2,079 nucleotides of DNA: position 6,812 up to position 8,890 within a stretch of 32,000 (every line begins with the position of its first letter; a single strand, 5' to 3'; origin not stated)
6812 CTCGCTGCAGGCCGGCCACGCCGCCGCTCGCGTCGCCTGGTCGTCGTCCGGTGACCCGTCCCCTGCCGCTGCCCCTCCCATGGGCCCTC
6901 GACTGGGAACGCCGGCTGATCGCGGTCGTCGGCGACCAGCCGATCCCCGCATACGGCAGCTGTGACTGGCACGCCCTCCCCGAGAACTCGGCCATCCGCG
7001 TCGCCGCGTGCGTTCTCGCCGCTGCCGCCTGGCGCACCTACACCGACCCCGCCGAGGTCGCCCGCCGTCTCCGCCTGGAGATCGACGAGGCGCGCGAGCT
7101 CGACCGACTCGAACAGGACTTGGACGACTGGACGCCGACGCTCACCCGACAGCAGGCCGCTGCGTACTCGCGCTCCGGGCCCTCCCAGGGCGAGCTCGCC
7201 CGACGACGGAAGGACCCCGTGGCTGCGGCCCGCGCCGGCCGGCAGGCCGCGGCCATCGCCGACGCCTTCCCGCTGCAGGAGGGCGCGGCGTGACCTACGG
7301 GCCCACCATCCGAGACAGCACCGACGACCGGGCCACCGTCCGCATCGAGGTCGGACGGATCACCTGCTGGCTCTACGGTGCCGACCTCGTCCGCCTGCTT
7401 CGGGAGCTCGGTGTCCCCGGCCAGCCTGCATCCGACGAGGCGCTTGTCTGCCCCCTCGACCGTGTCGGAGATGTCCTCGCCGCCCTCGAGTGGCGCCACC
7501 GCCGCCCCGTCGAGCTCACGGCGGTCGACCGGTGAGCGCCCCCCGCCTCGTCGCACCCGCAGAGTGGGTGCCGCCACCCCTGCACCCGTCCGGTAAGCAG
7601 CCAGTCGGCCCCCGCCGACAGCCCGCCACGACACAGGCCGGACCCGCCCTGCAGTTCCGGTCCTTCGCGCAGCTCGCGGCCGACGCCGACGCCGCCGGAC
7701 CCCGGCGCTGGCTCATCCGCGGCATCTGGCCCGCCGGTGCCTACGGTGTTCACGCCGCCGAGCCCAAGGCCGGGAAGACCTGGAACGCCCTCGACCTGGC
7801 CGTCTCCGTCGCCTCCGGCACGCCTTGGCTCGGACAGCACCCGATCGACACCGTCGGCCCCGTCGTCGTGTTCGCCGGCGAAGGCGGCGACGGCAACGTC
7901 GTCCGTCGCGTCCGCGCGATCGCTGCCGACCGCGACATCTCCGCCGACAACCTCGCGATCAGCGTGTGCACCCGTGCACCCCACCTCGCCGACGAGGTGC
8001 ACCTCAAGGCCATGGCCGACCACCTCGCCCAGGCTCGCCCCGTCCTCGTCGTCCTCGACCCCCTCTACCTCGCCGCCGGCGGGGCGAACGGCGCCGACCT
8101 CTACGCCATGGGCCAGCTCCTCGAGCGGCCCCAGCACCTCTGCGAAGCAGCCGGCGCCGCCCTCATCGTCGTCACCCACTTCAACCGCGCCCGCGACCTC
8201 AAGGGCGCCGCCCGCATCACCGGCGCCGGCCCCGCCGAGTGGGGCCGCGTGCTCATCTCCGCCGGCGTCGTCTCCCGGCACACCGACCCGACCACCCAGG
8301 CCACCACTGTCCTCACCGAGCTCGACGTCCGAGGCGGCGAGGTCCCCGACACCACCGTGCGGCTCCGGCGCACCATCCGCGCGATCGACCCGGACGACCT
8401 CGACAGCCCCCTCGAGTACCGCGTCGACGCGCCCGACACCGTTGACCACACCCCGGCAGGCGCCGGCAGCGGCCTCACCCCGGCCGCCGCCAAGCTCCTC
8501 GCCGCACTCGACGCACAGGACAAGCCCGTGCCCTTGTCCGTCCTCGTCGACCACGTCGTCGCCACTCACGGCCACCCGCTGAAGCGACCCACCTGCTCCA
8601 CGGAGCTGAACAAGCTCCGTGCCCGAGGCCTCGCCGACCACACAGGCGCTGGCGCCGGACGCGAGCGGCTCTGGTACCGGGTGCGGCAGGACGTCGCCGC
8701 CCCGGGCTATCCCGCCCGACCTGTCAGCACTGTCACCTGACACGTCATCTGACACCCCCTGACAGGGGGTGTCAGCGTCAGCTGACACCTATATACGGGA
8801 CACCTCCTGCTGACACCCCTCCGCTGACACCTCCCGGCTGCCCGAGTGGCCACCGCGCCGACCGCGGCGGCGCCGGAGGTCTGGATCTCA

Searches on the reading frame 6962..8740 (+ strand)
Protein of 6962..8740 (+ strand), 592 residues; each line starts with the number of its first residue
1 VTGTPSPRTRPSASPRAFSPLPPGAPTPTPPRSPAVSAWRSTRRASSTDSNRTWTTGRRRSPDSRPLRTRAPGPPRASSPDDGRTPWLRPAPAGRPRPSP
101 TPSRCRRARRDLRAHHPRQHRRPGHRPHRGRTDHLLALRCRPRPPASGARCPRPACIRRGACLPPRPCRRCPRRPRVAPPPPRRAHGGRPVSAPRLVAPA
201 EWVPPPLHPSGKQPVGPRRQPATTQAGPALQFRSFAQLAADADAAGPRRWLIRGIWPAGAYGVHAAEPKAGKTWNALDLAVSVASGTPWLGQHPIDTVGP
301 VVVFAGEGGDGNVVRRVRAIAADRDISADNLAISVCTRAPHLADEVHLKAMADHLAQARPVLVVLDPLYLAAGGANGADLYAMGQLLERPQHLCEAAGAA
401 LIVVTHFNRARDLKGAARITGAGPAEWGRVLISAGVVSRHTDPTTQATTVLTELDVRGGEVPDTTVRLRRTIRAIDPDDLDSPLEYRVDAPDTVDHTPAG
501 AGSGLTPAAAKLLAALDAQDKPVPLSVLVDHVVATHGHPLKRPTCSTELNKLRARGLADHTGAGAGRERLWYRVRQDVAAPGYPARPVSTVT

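Call 39: search_protein_families(library=pfam, proteins=[window:6962-8740:+], max_evalue=0.001)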
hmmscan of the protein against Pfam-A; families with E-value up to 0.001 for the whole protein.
window:6962-8740:+ (592 aa): 1 family
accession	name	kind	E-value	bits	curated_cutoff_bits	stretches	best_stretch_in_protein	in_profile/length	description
PF13481.12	AAA_25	-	4.5e-32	111.7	27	1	242-411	16-194/195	AAA domain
